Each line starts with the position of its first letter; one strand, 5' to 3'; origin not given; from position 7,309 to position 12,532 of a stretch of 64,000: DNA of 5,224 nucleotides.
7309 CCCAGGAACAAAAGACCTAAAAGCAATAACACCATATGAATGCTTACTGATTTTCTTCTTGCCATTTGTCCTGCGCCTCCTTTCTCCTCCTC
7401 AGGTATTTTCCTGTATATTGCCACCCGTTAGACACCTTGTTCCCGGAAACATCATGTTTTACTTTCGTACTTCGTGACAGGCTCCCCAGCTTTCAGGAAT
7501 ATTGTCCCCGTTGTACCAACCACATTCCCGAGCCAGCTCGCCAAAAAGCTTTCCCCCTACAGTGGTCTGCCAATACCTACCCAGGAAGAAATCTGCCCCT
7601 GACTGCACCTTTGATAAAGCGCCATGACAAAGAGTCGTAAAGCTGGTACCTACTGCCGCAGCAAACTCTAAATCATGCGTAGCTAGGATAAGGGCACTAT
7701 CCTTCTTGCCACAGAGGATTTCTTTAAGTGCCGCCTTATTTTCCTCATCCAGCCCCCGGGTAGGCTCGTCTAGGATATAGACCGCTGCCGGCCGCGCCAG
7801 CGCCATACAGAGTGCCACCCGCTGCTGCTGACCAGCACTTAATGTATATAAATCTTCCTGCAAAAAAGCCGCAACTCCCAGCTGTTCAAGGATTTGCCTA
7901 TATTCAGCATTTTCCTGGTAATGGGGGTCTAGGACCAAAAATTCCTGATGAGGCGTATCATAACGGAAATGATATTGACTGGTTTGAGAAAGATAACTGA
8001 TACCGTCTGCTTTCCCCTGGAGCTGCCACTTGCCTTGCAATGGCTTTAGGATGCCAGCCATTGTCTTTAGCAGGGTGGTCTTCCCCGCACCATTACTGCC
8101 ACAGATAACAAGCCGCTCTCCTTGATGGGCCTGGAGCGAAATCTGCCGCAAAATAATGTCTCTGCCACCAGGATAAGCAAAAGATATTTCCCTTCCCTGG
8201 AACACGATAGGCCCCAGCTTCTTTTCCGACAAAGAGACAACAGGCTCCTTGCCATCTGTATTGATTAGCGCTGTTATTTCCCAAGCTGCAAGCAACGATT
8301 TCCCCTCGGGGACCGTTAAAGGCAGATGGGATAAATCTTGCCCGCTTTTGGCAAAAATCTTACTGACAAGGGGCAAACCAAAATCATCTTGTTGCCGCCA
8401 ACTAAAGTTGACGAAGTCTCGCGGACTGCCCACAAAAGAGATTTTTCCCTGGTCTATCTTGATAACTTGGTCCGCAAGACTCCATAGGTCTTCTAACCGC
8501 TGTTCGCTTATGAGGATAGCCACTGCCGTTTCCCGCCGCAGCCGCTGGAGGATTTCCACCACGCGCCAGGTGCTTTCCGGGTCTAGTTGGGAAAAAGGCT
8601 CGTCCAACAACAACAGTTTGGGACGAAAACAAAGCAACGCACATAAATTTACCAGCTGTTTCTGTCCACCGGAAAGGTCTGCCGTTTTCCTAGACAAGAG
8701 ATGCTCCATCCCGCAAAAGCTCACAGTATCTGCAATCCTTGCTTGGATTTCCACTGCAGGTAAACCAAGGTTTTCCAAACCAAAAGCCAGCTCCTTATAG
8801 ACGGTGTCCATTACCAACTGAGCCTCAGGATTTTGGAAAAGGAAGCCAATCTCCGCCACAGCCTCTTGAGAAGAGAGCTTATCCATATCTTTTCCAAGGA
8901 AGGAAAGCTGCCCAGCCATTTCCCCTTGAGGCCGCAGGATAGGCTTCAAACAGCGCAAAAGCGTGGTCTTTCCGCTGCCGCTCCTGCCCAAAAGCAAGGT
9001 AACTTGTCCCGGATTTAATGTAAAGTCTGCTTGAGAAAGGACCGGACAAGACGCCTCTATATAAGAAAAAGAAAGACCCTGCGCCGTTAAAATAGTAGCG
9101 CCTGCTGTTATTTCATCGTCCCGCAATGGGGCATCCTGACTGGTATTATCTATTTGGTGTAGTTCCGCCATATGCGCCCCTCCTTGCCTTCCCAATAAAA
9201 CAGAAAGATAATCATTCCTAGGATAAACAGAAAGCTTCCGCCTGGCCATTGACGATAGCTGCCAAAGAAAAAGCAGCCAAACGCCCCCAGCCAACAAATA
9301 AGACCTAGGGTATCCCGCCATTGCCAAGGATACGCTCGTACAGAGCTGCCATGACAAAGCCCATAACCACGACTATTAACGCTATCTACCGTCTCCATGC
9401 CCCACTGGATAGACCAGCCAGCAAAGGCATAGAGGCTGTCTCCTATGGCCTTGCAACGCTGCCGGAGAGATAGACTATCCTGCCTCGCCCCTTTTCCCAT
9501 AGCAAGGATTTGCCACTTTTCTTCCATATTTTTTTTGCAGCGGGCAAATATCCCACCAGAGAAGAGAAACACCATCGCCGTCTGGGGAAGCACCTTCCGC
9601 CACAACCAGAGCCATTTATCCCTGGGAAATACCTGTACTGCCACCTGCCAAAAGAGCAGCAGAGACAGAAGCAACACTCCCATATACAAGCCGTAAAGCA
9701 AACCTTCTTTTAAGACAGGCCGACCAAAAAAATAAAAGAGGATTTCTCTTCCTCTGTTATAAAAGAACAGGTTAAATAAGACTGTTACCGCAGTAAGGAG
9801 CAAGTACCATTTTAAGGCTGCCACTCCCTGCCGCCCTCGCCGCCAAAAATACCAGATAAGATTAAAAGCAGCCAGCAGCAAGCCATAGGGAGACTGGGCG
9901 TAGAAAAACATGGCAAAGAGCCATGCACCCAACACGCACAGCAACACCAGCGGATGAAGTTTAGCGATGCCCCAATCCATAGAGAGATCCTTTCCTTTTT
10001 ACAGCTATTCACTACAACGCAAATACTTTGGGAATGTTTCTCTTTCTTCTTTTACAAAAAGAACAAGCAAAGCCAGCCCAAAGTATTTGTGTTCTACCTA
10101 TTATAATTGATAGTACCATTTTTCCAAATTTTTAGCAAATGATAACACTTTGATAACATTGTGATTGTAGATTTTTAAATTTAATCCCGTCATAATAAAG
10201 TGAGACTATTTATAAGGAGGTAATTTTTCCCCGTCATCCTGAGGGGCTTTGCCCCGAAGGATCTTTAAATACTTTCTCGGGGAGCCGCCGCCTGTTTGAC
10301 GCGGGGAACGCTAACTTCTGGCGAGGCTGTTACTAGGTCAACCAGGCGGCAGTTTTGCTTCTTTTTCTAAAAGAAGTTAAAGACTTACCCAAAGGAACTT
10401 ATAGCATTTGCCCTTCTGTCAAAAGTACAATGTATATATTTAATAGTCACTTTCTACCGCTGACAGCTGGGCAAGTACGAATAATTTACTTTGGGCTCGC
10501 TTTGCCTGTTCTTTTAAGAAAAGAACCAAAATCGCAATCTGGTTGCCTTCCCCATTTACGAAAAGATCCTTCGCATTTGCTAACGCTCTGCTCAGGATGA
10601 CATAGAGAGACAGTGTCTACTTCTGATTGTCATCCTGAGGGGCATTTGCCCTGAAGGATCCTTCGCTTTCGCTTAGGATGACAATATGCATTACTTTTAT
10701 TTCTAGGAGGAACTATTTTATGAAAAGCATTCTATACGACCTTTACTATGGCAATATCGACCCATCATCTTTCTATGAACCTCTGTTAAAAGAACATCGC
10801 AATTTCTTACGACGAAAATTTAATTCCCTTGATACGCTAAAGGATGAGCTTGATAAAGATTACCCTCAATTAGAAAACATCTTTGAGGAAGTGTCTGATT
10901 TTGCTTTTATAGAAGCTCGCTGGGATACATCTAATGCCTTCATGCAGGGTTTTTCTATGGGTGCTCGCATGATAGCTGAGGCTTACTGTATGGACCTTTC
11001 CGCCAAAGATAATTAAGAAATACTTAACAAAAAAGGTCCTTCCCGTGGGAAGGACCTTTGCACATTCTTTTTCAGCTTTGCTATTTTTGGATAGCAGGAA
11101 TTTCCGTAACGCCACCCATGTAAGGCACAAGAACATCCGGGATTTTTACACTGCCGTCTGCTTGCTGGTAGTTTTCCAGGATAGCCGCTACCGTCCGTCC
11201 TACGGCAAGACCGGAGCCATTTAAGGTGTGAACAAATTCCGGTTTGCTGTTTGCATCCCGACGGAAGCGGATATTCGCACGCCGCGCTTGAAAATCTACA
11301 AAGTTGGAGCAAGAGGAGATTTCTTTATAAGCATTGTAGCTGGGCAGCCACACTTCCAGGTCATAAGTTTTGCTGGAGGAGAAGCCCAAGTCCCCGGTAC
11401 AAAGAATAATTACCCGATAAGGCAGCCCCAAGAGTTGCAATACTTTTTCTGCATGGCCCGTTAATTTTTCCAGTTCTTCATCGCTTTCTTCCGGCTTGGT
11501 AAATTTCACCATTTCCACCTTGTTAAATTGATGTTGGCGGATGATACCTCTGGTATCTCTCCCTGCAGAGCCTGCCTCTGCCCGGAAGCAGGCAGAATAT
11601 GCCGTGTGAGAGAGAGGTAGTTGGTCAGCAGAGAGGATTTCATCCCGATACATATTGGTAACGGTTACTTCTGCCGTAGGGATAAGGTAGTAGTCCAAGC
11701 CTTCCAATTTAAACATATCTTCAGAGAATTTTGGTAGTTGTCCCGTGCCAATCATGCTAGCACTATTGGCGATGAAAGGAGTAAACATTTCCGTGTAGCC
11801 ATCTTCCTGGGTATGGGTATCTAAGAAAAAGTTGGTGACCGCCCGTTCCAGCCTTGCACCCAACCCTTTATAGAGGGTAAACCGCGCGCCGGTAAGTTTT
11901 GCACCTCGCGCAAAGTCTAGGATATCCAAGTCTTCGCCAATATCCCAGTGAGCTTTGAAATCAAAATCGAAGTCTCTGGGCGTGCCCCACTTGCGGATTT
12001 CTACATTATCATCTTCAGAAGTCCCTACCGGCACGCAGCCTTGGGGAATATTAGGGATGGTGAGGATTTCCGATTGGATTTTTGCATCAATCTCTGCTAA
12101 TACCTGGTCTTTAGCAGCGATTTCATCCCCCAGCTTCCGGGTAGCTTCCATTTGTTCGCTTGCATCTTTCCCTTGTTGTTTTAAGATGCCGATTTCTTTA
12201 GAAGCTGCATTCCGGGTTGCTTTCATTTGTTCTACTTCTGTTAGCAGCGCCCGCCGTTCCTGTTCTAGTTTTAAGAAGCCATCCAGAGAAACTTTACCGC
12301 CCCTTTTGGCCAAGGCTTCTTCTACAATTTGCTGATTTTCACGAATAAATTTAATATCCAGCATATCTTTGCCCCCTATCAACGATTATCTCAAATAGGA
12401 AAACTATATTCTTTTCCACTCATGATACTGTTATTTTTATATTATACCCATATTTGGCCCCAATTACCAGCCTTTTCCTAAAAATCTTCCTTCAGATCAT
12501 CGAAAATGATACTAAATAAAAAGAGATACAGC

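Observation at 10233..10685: Two ~450-500-bp MITE-like elements with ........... terminal inverted repeats and a 208-bp, ~90%-conserved non-coding core (copy A here; copy B at 23027-23523)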

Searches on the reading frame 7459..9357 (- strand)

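Call 13: search_protein_families(library=pfam, proteins=[window:7459-9357:-])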
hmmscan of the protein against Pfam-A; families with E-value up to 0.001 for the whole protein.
window:7459-9357:- (632 aa): 26 families (the best 25 are shown)
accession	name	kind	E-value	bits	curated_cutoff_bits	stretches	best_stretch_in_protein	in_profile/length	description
PF00005.33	ABC_tran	-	5.2e-56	189.5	25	2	107-255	1-136/137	ABC transporter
PF13304.12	AAA_21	-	2.9e-22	80.6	27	2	201-281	207-293/304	AAA domain, putative AbiEii toxin, Type IV TA system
PF02463.25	SMC_N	-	7.2e-15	55.4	40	2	118-300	25-210/220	RecF/RecN/SMC N terminal domain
PF13555.12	AAA_29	-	5.2e-10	39.4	27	1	110-145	15-50/61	P-loop containing region of AAA domain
PF13476.12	AAA_23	-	2e-09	38.8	27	0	111-138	14-40/201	AAA domain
PF13401.12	AAA_22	-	7e-08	33.3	27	0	416-548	8-108/130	AAA domain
PF13191.12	AAA_16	-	3.8e-07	31.2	32.6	0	118-144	25-51/167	AAA ATPase domain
PF13558.12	SbcC_Walker_B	-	5e-07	30.3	27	0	216-271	21-89/90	SbcC/RAD50-like, Walker B motif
PF03193.22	RsgA_GTPase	-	3.9e-06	27.2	30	0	91-139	80-128/174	RsgA GTPase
PF01078.27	Mg_chelatase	-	1.1e-05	25.3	20.3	0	405-447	14-56/207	Magnesium chelatase, subunit ChlI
PF13604.12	AAA_30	-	1.5e-05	25.3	27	0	114-151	15-52/191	AAA domain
PF25199.1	nSTAND_NTPase5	-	1.9e-05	25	34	0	117-135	41-59/145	Novel STAND NTPase 5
PF00910.28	RNA_helicase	-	4.5e-05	24.3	21.5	0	417-490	2-68/105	RNA helicase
PF24389.1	ORC-CDC6-like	-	5.6e-05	22.5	27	0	118-139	34-54/571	ORC-CDC6-like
PF13175.12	AAA_15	-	5.8e-05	23.3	32.1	0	417-438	27-48/374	AAA ATPase domain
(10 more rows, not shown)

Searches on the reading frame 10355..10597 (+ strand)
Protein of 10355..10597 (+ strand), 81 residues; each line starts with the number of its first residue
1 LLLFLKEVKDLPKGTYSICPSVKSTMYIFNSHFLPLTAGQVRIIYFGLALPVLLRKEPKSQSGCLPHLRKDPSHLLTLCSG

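Call 29: find_homologous_proteins(query=window:10355-10597:+, max_evalue=0.01)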
Query seq(81 aa): no candidate shares three 5-residue words with the query. No homologue found.
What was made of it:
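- Checked: The 81-aa ORF translation has no relative among 5.8 billion protein clusters (call 29).
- Small and non-coding (call 29).
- Tried and rejected: The ORF translation has no relatives (call 29), and frames are not kept among copies.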

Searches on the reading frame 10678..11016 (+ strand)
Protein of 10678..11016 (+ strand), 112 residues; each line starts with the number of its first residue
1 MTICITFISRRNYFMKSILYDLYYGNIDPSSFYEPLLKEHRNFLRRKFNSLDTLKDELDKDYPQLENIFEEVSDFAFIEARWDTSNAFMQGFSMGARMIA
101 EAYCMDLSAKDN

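Call 13: search_protein_families(library=pfam, proteins=[window:10678-11016:+])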
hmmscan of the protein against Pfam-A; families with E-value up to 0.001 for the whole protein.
window:10678-11016:+ (112 aa): 1 family
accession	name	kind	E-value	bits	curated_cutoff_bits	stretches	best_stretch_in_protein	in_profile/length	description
PF20648.2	DUF6809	-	6.5e-15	56.2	27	1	15-102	1-85/85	Family of unknown function (DUF6809)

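Call 17: find_encoding_contigs(protein=window:10678-11016:+, flank=10000, max_places=10)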
Protein window:10678-11016:+ (112 aa): no gene with exactly this product is on record in the collection.

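Call 30: find_encoding_contigs(protein=window:10720-11016:+, flank=10000, max_places=10)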
Protein window:10720-11016:+ (98 aa): 4 contigs read that carry it; 4 places shown.
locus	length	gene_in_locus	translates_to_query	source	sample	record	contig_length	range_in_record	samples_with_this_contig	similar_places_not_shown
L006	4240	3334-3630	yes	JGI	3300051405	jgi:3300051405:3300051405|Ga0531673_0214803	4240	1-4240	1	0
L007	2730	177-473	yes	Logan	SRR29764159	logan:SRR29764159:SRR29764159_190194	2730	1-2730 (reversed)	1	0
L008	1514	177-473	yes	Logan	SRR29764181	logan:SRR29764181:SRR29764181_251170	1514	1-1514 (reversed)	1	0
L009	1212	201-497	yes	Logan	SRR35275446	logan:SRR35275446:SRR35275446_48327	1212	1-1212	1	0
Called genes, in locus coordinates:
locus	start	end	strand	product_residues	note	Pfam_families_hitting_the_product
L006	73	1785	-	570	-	PF03193:RsgA_GTPase (faint), PF00005:ABC_tran, PF01078:Mg_chelatase (faint), PF02463:SMC_N (weak), PF13191:AAA_16 (faint), PF13401:AAA_22 (faint), PF13304:AAA_21 (weak), PF00005:ABC_tran, +5 more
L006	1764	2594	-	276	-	-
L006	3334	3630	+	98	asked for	PF20648:DUF6809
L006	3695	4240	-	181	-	?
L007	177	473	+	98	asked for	PF20648:DUF6809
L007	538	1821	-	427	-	PF02403:Seryl_tRNA_N, PF00587:tRNA-synt_2b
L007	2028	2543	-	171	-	-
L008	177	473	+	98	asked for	PF20648:DUF6809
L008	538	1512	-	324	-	?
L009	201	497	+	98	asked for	PF20648:DUF6809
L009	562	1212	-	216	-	?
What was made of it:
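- Checked: The gene caller did not call a gene there in L006 (call 30).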

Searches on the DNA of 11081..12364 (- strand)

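Call 95: search_rna_families(source=L037, start=11950, end=12450, threshold=evalue, max_evalue=1)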
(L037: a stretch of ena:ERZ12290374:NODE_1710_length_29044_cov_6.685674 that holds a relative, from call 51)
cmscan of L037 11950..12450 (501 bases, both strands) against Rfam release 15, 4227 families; matches with E-value up to 1: 5.
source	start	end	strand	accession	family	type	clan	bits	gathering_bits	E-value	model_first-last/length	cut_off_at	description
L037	12157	12229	-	RF00904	mir-392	Gene; miRNA;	-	24.9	62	0.017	1-75/75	no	mir-392 microRNA precursor family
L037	12130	12254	-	RF03601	MIR7993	Gene; miRNA;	-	23.8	100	0.06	1-138/138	no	MIR7993 microRNA precursor family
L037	12159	12227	+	RF01037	mir-644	Gene; miRNA;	-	23.1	96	0.015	1-73/73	no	mir-644 microRNA precursor family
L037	12159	12227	+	RF03913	mir-992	Gene; miRNA;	-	19.4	79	0.37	1-86/86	no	mir-992 microRNA precursor family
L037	12180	12292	-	RF00190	SNORA16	Gene; snRNA; snoRNA; HACA-box;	CL00021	17.9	35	0.35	1-135/135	no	Small nucleolar RNA SNORA16B/SNORA16A family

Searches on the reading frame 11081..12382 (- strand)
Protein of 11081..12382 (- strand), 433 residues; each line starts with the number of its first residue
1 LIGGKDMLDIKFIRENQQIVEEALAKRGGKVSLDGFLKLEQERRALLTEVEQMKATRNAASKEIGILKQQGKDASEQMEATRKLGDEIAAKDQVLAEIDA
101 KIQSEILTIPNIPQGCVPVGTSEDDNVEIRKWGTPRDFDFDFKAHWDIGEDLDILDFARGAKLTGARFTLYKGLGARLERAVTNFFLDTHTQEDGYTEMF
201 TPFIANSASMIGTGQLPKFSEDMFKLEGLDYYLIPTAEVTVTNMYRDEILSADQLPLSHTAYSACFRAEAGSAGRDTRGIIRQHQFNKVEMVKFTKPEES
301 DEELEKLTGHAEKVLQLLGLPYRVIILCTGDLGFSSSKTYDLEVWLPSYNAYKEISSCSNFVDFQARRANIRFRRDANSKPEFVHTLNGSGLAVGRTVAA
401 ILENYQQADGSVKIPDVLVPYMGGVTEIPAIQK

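Call 13: search_protein_families(library=pfam, proteins=[window:11081-12382:-])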
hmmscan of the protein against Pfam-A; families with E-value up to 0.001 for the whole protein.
window:11081-12382:- (433 aa): 2 families
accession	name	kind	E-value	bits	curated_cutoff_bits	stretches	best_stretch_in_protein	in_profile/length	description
PF00587.30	tRNA-synt_2b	-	6.5e-44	150.6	29.3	1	229-405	9-179/179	tRNA synthetase class II core domain (G, H, P, S and T)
PF02403.27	Seryl_tRNA_N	-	5.8e-30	104.2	28.2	1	7-113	1-108/108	Seryl-tRNA synthetase N-terminal domain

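Call 37: find_encoding_contigs(protein=window:11081-12364:-, flank=10000, max_places=10)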
Protein window:11081-12364:- (427 aa): 1 contig read that carries it; 1 place shown.
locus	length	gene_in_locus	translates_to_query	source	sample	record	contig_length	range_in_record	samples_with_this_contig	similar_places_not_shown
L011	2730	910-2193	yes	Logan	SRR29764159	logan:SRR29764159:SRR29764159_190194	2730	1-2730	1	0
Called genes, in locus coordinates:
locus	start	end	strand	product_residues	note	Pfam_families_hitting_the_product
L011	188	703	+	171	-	-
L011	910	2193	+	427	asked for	PF02403:Seryl_tRNA_N, PF00587:tRNA-synt_2b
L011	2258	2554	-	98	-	PF20648:DUF6809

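Call 50: find_homologous_proteins(query=window:11081-12364:-, max_evalue=1e-100)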
Query window:11081-12364:- (427 aa): 8000 proteins with E <= 1e-100 among 8000 candidates; the best 120 are listed.
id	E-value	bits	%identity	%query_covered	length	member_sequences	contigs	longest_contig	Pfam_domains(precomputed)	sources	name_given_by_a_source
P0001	5.2e-283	956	100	100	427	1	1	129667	PF00587.31,PF02403.28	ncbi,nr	ncbi:MAG: serine--tRNA ligase [Peptococcaceae bacterium]|nr:serine--tRNA ligase [Peptococcaceae bact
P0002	2.2e-280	947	99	100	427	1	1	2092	PF00587.31,PF02403.28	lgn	-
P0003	3.1e-280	947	99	100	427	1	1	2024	PF00587.31,PF02403.28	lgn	-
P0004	1.7e-277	938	98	100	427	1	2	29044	PF00587.31,PF02403.28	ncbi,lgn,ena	-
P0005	8.3e-277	936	98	100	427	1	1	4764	PF00587.31,PF02403.28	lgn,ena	-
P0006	2.4e-276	934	97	100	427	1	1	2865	PF00587.31,PF02403.28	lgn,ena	-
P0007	6.3e-276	933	97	100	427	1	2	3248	PF00587.31,PF02403.28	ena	-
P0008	1.6e-275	931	97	100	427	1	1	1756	PF00587.31,PF02403.28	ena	-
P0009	3.7e-275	930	97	100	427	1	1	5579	PF00587.31,PF02403.28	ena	-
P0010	4.1e-261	884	91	100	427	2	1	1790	PF00587.31,PF02403.28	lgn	-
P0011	4.1e-260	881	91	100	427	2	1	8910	PF00587.31,PF02403.28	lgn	-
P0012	7.4e-203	692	73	99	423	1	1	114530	PF00587.31,PF02403.28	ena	-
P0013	4.8e-202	689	72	98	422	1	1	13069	PF00587.31,PF02403.28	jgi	-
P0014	1.4e-198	678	71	98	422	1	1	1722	PF00587.31,PF02403.28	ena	-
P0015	2.7e-197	674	71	98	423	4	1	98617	PF00587.31,PF02403.28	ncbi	ncbi:serine--tRNA ligase [Thermincola ferriacetica]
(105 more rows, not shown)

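Call 51: find_encoding_contigs(protein=P0004, flank=10000, max_places=4)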
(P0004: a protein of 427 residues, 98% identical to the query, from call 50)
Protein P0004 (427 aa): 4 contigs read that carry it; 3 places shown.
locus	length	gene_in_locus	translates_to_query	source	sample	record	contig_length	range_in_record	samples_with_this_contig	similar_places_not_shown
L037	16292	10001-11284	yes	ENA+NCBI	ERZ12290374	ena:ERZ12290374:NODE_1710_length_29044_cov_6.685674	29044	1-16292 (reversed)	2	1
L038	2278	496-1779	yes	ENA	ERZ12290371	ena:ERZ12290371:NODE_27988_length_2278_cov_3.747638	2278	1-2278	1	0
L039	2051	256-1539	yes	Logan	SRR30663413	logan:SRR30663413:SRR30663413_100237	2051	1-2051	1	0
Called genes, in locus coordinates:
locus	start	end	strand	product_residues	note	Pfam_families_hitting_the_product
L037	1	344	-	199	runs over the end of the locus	-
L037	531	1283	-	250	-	-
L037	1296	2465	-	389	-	PF01594:AI-2E_transport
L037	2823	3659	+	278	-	PF02548:Pantoate_transf, PF13714:PEP_mutase, PF01177:Asp_Glu_race (faint)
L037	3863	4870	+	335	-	PF02558:ApbA, PF08546:ApbA_C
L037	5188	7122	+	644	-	PF02518:HATPase_c, PF00204:DNA_gyraseB, PF01751:Toprim, PF00986:DNA_gyraseB_C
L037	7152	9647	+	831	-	PF00521:DNA_topoisoIV, PF03989:DNA_gyraseA_C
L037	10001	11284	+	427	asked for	PF02403:Seryl_tRNA_N, PF00587:tRNA-synt_2b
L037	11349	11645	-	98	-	PF20648:DUF6809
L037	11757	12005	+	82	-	PF01381:HTH_3 (weak)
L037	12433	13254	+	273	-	-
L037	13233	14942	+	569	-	PF03193:RsgA_GTPase (faint), PF00005:ABC_tran, PF02463:SMC_N (weak), PF13191:AAA_16 (faint), PF13476:AAA_23 (faint), PF13304:AAA_21 (weak), PF00005:ABC_tran, PF13304:AAA_21 (weak), +4 more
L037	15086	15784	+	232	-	PF07155:ECF-ribofla_trS (weak), PF12822:ECF_trnsprt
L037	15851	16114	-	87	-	PF12637:TSCPD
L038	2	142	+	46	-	?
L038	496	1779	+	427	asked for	PF02403:Seryl_tRNA_N, PF00587:tRNA-synt_2b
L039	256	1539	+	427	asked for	PF02403:Seryl_tRNA_N, PF00587:tRNA-synt_2b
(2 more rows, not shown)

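Call 52: find_encoding_contigs(protein=P0011, flank=10000, max_places=4)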
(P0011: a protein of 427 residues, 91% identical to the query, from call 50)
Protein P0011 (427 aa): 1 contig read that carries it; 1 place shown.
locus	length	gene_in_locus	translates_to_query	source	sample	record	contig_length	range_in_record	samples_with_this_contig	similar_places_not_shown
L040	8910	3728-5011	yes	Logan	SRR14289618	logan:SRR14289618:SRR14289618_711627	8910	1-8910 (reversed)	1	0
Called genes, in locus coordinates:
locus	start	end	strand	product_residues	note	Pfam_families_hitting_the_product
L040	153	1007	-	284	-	PF02645:DegV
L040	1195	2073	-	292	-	PF00149:Metallophos, PF12850:Metallophos_2 (weak)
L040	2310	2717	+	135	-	-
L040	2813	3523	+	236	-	PF03692:CxxCxxCC (weak)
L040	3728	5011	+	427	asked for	PF02403:Seryl_tRNA_N, PF00587:tRNA-synt_2b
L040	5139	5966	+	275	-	-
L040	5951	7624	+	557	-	PF03193:RsgA_GTPase (faint), PF00005:ABC_tran, PF02367:TsaE (faint), PF02463:SMC_N (faint), PF13191:AAA_16 (faint), PF13476:AAA_23 (faint), PF13481:AAA_25 (faint), PF00005:ABC_tran, +9 more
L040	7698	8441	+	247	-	PF12822:ECF_trnsprt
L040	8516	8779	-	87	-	PF12637:TSCPD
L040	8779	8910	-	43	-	?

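Call 53: find_encoding_contigs(protein=P0009, flank=10000, max_places=4)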
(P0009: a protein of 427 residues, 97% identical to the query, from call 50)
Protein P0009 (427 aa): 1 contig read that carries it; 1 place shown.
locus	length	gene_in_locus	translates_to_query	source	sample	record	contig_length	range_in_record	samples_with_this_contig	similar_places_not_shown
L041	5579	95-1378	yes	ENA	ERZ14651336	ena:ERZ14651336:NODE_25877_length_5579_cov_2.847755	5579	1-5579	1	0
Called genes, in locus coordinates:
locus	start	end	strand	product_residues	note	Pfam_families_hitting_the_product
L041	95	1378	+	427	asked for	PF02403:Seryl_tRNA_N, PF00587:tRNA-synt_2b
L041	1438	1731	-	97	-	PF20648:DUF6809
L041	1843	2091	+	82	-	PF01381:HTH_3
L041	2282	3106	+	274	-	-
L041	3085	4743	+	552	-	PF00005:ABC_tran, PF02367:TsaE (faint), PF03193:RsgA_GTPase (faint), PF13476:AAA_23 (faint), PF02463:SMC_N (weak), PF13304:AAA_21, PF00005:ABC_tran, PF13304:AAA_21 (weak), +9 more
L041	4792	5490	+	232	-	PF12822:ECF_trnsprt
